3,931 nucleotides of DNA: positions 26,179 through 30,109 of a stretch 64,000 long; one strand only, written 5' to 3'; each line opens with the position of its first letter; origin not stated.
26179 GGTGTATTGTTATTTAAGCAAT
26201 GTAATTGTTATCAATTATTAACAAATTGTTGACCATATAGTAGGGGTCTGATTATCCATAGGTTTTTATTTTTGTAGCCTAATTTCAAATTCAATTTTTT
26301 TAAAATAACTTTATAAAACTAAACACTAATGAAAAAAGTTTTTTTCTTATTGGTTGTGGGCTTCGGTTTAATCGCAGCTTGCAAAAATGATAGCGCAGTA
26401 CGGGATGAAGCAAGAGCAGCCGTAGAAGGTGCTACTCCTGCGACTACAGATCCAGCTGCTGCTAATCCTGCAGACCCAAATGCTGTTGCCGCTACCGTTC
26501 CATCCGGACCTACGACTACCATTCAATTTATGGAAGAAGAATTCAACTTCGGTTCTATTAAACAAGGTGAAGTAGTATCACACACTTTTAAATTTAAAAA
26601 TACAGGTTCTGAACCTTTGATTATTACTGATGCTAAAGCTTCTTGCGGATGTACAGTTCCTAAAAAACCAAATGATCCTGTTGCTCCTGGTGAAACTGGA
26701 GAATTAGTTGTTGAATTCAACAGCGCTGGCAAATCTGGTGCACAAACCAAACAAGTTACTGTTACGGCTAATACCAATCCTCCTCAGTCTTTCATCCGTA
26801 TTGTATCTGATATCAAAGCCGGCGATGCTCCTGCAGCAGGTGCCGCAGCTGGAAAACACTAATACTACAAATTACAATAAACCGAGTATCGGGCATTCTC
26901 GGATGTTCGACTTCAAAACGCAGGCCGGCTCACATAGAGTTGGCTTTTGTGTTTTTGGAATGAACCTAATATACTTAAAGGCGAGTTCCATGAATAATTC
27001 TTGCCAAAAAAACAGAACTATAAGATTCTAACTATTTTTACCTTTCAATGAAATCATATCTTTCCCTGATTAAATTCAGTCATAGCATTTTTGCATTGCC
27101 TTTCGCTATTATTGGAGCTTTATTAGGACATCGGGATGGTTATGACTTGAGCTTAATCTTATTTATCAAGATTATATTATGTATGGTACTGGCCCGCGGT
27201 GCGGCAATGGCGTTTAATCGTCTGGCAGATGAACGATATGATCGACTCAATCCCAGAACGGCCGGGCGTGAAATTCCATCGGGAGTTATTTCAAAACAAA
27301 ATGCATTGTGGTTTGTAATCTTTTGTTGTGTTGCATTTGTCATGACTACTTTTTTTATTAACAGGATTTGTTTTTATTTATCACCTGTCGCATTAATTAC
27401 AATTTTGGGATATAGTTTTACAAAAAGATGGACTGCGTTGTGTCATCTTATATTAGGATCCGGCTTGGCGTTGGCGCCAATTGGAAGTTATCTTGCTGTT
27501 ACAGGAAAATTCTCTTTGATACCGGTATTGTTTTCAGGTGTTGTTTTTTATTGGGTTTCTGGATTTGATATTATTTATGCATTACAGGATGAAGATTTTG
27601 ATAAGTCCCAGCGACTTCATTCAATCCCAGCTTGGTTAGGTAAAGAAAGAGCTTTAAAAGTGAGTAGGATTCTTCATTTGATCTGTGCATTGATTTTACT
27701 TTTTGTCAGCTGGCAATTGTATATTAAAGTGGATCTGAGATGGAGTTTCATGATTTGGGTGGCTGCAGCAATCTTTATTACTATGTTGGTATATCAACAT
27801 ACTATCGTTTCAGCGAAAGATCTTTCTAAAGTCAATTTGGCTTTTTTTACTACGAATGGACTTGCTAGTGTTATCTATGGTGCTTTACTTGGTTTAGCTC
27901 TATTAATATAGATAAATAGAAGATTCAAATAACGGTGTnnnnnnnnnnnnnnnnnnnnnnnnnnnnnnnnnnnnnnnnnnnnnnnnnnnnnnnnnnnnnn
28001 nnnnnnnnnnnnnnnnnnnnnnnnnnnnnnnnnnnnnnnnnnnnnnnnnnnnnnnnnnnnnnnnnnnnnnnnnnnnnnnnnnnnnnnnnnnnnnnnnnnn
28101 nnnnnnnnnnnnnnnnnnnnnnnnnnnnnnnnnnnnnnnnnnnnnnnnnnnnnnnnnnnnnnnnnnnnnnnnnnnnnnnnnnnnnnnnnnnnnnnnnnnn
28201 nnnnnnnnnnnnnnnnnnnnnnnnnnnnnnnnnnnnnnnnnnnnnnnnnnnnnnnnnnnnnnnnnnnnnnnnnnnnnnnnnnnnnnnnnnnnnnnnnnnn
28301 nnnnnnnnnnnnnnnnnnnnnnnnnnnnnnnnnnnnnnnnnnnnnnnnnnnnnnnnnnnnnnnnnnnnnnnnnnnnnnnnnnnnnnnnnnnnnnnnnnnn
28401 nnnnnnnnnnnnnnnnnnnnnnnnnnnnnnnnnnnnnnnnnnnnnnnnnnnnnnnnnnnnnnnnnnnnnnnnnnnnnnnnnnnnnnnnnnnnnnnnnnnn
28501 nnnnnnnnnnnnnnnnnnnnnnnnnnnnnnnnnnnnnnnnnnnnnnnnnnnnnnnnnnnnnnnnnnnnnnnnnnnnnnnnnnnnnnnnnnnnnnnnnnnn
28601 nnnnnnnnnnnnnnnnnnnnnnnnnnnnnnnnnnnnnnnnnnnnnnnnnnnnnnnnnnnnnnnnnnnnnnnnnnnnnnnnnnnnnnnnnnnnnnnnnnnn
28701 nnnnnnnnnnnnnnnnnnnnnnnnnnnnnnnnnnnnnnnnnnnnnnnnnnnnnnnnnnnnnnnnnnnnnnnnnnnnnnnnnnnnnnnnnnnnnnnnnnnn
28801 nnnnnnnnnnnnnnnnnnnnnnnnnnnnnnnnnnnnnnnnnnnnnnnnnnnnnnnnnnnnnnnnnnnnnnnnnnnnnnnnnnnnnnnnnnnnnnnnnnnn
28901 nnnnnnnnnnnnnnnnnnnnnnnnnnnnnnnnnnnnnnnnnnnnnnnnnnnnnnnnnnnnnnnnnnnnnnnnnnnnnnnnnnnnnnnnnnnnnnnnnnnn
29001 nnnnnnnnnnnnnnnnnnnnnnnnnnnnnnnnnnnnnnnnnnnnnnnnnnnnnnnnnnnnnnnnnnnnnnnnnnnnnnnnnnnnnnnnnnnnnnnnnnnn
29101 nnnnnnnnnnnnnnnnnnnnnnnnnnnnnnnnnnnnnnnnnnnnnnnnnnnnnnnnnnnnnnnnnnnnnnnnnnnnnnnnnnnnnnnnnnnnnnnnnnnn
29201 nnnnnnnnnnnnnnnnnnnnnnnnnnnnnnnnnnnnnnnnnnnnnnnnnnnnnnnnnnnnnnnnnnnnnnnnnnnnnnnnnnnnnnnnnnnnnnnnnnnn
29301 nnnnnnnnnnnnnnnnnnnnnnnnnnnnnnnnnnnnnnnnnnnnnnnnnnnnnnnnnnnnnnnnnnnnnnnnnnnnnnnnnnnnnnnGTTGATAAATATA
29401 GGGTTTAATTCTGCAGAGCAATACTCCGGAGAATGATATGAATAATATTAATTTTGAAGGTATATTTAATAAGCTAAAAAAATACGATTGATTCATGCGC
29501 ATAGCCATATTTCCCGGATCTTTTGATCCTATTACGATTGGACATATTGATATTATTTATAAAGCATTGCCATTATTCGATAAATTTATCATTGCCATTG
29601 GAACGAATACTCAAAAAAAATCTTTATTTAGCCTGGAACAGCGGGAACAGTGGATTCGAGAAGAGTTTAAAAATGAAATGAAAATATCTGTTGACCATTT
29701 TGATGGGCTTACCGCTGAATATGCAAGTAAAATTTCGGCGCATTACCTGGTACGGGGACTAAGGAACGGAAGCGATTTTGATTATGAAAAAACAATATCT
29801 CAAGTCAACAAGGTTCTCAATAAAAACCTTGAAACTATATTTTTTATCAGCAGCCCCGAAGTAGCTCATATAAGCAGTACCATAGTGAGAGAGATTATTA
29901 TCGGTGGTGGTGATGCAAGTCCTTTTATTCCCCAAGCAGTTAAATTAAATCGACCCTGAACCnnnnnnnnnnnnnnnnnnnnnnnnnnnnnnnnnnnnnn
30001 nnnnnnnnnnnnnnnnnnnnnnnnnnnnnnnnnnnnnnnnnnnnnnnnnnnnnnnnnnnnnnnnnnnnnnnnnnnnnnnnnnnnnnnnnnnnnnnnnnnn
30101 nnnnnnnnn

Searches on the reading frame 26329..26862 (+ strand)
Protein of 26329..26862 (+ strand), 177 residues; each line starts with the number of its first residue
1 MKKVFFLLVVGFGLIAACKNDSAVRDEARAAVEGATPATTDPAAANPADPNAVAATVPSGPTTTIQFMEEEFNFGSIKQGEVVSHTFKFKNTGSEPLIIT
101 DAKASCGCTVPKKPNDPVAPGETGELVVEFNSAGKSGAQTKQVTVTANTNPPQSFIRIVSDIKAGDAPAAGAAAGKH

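Call 53: search_protein_families(library=pfam, proteins=[window:26329-26862:+], max_evalue=0.00001)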
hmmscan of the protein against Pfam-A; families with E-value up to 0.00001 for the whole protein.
window:26329-26862:+ (177 aa): 2 families
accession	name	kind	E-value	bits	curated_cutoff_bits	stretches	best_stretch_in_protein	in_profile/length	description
PF07610.17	DUF1573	-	8.6e-35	119.1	26.1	1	65-159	1-95/98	Protein of unknown function (DUF1573)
PF22544.2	HYDIN_VesB_CFA65-like_Ig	-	4.5e-17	62.5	25.5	1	65-158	3-97/100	HYDIN/CFA65/VesB-like, Ig-like domain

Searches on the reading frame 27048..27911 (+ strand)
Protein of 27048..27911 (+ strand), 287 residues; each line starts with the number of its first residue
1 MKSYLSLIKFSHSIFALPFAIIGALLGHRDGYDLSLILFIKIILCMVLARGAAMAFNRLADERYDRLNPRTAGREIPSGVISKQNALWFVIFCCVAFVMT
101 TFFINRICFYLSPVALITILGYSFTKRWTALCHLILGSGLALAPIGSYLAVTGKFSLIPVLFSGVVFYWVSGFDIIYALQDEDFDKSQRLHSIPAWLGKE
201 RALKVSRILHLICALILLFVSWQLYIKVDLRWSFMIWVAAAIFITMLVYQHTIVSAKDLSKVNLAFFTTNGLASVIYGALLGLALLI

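Call 53: search_protein_families(library=pfam, proteins=[window:27048-27911:+], max_evalue=0.00001)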
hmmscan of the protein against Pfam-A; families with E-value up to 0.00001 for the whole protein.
window:27048-27911:+ (287 aa): 1 family
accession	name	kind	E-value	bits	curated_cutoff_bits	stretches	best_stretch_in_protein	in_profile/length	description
PF01040.23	UbiA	-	4.8e-48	164.1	34.2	1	16-269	1-248/250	UbiA prenyltransferase family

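Call 73: search_protein_families(library=ncbifam, proteins=[window:27048-27911:+], max_evalue=1e-10)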
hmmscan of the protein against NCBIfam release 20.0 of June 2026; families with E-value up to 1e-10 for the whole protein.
window:27048-27911:+ (287 aa): 16 families
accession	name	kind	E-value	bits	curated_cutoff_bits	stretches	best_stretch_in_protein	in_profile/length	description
NF009524.0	PRK12886.1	equivalog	2.1e-89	299.7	387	1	2-277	9-276/291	prenyltransferase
TIGR01475.1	ubiA_other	subfamily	1.6e-82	277.2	180.8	1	2-281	3-276/282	UbiA-like polyprenyltransferase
NF009526.0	PRK12888.1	equivalog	3e-74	250.2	364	1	2-276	16-285/301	4-hydroxybenzoate octaprenyltransferase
NF041586.1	MqnP_DT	exception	2.8e-68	230.6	430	1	2-275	1-266/277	menaquinone biosynthesis prenyltransferase MqnP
NF041585.1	MqnP_Cj_Hp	exception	3.4e-68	230.2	375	1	2-279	2-275/281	menaquinone biosynthesis prenyltransferase MqnP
NF041584.1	MqnP_SCO4491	exception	4.7e-66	223.4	420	1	2-276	4-273/285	menaquinone biosynthesis prenyltransferase MqnP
NF009515.0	PRK12874.1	equivalog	3e-65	220.4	392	1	2-279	9-282/291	4-hydroxybenzoate polyprenyltransferase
NF009609.0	PRK13106.1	equivalog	1.8e-48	165.5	349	1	3-278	17-288/301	prenyltransferase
NF009532.0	PRK12895.1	equivalog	4.7e-47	160.8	414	1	4-283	6-276/286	prenyltransferase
NF009517.0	PRK12876.1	equivalog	4.4e-33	115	419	1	11-271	25-282/300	prenyltransferase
TIGR01474.1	ubiA_proteo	equivalog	1e-28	100.6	275.45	1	36-276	40-272/282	4-hydroxybenzoate octaprenyltransferase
TIGR01473.1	cyoE_ctaB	equivalog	2.3e-20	73.5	210.3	1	2-283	1-275/281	heme o synthase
NF009523.0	PRK12884.1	equivalog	9.3e-18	64.4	269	1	1-250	4-244/279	prenyltransferase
NF009514.0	PRK12873.1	equivalog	6.5e-17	61.8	246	1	36-285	46-291/297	4-hydroxybenzoate polyprenyltransferase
NF009521.0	PRK12882.1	equivalog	8.6e-15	54.7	296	1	1-260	5-256/280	geranylgeranylglycerol-phosphate geranylgeranyltransferase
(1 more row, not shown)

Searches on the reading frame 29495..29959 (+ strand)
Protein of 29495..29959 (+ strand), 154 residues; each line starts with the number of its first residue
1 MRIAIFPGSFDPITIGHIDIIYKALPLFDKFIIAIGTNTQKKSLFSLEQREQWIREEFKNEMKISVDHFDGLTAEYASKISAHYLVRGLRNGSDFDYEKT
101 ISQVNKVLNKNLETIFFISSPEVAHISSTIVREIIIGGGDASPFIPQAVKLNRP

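Call 53: search_protein_families(library=pfam, proteins=[window:29495-29959:+], max_evalue=0.00001)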
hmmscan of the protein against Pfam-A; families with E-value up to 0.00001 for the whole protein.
window:29495-29959:+ (154 aa): 1 family
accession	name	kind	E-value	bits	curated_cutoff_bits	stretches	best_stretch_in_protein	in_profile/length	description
PF01467.32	CTP_transf_like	-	8e-20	71.8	21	1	5-133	1-132/133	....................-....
